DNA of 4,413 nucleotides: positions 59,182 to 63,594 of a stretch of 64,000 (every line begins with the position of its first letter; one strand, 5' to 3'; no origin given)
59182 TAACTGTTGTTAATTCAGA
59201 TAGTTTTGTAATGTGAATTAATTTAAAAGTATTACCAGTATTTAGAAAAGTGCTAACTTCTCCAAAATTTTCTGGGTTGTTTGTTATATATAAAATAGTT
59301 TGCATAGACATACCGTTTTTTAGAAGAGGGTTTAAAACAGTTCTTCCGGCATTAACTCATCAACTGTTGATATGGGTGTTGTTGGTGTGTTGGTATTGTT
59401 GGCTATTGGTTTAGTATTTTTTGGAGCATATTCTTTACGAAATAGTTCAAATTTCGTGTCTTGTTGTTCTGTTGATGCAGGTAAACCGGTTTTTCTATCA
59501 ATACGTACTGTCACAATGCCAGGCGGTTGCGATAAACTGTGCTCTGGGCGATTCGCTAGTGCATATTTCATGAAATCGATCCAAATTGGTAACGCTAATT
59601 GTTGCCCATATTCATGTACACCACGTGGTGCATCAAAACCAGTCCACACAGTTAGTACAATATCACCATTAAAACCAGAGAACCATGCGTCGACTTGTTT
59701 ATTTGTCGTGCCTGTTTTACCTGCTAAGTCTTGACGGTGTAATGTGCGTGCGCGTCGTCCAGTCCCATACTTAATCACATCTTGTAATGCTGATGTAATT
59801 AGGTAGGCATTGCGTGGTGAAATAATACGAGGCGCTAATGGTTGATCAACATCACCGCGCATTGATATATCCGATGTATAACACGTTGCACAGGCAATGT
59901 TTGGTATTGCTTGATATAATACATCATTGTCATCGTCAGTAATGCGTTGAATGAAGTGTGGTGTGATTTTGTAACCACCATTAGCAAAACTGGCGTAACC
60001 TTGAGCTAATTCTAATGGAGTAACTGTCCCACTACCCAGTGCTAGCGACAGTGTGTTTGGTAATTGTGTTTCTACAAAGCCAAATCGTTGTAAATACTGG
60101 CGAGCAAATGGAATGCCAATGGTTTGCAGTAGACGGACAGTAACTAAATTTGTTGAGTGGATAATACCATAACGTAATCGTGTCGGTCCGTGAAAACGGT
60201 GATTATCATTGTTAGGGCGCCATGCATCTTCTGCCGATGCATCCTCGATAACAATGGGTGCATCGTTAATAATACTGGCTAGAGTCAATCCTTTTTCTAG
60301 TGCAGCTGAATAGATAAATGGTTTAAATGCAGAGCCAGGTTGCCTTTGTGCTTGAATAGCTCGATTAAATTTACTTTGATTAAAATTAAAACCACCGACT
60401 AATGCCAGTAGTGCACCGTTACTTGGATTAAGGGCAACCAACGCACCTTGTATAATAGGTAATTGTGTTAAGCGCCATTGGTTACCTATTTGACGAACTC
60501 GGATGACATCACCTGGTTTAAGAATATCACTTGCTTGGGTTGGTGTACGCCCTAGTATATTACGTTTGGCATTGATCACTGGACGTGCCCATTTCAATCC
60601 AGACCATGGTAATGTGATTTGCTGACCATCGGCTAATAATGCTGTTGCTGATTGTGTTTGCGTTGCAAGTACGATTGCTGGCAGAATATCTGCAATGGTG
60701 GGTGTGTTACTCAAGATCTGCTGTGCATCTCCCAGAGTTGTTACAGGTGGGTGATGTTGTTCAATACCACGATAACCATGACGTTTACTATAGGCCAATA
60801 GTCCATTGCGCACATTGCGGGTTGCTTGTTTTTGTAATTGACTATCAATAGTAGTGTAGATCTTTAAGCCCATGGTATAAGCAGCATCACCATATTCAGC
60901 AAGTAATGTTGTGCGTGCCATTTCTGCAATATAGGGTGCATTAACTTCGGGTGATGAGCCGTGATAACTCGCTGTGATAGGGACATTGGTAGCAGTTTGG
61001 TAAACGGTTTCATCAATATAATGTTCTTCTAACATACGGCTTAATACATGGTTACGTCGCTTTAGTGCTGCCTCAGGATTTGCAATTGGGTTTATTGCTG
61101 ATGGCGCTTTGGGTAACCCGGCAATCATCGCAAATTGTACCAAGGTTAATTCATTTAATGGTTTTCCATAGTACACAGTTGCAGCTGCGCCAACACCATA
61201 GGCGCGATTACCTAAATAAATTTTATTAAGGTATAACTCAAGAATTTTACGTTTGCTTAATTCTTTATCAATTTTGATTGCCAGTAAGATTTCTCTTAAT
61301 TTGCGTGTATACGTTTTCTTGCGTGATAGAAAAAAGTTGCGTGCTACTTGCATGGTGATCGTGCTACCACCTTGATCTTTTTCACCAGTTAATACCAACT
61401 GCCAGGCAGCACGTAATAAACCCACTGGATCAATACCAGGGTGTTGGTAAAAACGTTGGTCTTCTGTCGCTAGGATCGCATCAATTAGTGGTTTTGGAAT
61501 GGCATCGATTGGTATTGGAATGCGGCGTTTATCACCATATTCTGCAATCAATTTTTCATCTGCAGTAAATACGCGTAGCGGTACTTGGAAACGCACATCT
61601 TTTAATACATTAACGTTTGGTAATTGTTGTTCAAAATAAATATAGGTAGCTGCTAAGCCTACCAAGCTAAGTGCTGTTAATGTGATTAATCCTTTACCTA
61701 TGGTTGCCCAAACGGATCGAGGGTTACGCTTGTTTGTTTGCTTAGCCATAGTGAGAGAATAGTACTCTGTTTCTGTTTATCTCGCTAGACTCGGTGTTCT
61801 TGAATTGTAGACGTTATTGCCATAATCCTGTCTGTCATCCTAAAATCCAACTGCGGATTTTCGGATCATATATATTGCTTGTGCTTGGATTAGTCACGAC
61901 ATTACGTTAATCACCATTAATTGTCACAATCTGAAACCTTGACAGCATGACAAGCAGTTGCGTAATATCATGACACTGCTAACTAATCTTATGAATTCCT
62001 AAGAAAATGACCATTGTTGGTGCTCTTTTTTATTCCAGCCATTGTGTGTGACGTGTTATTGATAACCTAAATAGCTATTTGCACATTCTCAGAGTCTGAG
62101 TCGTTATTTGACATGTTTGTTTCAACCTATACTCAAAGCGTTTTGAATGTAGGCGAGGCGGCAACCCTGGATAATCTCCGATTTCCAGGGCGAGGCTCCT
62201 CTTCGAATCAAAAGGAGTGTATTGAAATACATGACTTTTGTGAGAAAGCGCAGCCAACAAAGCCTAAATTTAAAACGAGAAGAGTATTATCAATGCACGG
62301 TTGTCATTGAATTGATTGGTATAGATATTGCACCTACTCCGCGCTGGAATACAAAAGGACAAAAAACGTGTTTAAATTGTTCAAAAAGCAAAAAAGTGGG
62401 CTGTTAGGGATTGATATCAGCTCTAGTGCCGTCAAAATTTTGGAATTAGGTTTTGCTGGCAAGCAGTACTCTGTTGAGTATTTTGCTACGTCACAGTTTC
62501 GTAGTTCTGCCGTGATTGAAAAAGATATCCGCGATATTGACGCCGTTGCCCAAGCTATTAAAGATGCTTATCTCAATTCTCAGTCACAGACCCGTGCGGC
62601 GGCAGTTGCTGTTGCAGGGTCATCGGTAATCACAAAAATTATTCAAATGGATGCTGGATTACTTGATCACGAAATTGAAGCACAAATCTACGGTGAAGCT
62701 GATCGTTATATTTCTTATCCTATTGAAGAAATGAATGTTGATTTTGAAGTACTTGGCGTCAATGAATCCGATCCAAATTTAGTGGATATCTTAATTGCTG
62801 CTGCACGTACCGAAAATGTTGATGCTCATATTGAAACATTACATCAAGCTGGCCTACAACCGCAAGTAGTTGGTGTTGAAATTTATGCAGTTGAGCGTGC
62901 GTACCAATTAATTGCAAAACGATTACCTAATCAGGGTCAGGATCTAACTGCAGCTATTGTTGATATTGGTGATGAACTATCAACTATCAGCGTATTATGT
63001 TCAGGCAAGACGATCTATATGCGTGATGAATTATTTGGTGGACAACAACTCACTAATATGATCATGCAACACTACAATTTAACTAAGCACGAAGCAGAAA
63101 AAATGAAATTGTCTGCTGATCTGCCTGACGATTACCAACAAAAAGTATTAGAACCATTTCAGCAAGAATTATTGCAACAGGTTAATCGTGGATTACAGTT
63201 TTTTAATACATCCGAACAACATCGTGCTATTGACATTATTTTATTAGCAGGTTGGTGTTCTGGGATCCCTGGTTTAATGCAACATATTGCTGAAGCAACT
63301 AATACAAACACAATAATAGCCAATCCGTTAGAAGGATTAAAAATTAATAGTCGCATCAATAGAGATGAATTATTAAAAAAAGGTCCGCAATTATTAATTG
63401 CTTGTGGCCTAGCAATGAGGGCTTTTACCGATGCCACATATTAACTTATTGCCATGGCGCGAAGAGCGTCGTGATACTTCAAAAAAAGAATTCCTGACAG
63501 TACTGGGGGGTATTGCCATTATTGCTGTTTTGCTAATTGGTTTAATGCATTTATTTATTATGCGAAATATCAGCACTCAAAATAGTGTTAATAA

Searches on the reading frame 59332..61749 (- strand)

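Call 18: search_protein_families(library=ncbifam, proteins=[window:59332-61749:-], max_evalue=1e-20)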
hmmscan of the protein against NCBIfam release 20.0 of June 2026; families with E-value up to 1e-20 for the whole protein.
window:59332-61749:- (805 aa): 14 families
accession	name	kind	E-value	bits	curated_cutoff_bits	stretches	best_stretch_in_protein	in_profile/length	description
NF008643.0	PRK11636.1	equivalog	2.1e-247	823.5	1263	2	22-624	15-616/850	peptidoglycan glycosyltransferase/peptidoglycan DD-transpeptidase MrcA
TIGR02074.1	PBP_1a_fam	subfamily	2e-177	591.2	508.75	1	75-732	1-534/535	PBP1A family penicillin-binding protein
NF051885.1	tranpepglycosPbpC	equivalog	6e-136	454.6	900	2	26-319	25-316/632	multimodular transpeptidase-transglycosylase PbpC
TIGR02071.1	PBP_1b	equivalog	1.8e-133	446.3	717.75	2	45-327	113-402/729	penicillin-binding protein 1B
TIGR02073.1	PBP_1c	equivalog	2.8e-105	353.5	494.2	2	72-321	29-268/728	penicillin-binding protein 1C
NF007061.0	PRK09506.1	equivalog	3.8e-104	349.1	1120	2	60-327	192-466/825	bifunctional glycosyl transferase/transpeptidase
NF011423.0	PRK14850.1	equivalog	1.5e-97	327.8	1275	2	61-327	139-412/764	penicillin-binding protein 1b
NF038272.1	strep_PBP1A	exception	2.4e-81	274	1075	1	18-308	12-307/658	penicillin-binding protein PBP1A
NF038276.1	strep_PBP2A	exception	2.9e-77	260.5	1100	2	12-308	32-331/716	penicillin-binding protein PBP2A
NF008414.0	PRK11240.1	equivalog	6.7e-63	212.9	1121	1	75-309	63-284/774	peptidoglycan glycosyltransferase PbpC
NF038274.1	strep_PBP1B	exception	2.7e-50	171.5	1225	1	60-264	65-284/745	penicillin-binding protein PBP1B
NF010008.0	PRK13481.1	equivalog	7.9e-35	120.4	270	1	79-254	83-264/269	glycosyltransferase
TIGR02070.1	mono_pep_trsgly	equivalog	2e-32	112.5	182.65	1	79-240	58-218/224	monofunctional biosynthetic peptidoglycan transglycosylase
TIGR03423.1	pbp2_mrdA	equivalog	6.9e-26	90.9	455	0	565-683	424-527/593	penicillin-binding protein 2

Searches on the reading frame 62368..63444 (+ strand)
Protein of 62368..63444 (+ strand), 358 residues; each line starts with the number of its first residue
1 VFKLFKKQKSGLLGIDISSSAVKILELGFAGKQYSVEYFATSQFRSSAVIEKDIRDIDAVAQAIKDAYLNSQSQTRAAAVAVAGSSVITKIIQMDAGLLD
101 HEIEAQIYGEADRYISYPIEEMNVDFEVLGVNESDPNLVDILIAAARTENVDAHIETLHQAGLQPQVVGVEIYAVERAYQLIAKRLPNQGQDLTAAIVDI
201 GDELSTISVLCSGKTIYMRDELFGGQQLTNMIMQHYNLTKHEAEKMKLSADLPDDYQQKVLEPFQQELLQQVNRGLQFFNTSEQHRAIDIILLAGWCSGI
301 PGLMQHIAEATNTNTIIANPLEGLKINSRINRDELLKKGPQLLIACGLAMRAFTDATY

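Call 46: search_protein_families(library=pfam, proteins=[window:62368-63444:+], max_evalue=0.00001)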
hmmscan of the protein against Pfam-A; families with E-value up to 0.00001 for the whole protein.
window:62368-63444:+ (358 aa): 2 families
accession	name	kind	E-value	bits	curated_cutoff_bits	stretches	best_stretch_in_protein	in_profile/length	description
PF11104.14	PilM_2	-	7.1e-119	397.2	27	1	14-353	1-340/340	Type IV pilus assembly protein PilM;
PF14450.12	FtsA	-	5.6e-07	30.4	31.8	1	196-320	1-112/127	Cell division protein FtsA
